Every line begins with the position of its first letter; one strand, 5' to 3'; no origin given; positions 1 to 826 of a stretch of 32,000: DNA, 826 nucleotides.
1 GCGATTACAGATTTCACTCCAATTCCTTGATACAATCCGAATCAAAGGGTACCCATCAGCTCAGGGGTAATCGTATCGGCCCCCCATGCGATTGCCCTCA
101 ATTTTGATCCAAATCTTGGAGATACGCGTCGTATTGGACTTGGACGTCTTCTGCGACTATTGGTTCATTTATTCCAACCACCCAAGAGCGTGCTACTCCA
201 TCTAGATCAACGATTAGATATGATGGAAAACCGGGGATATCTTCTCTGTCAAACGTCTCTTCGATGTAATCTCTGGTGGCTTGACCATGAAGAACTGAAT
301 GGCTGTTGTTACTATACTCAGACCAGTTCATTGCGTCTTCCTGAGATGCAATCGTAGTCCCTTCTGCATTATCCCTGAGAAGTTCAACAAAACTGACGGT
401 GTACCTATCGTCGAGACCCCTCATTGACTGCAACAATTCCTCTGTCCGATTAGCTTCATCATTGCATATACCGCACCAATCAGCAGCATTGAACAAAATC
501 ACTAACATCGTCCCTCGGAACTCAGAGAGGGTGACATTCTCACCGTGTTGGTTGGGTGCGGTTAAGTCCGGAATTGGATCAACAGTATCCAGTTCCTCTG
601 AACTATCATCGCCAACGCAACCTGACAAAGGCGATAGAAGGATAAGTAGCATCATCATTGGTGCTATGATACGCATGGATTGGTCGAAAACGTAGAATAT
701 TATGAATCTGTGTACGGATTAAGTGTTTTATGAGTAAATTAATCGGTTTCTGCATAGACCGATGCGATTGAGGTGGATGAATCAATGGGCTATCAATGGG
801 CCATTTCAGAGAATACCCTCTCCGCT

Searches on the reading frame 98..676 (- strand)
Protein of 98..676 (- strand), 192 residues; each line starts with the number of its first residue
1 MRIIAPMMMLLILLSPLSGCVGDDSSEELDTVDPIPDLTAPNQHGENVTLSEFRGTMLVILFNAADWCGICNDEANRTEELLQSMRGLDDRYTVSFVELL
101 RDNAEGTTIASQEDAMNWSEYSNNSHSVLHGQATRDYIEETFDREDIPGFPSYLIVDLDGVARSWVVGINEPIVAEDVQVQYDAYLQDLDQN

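Call 3: search_protein_families(library=pfam, proteins=[window:98-676:-], max_evalue=0.01)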
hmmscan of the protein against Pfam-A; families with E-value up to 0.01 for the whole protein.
window:98-676:- (192 aa): 2 families
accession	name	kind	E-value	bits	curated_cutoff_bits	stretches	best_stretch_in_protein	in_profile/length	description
PF00578.27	AhpC-TSA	-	1e-10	42.1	26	1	33-86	3-56/124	AhpC/TSA family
PF08534.16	Redoxin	-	5.9e-07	29.8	26.6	1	33-82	4-55/148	Redoxin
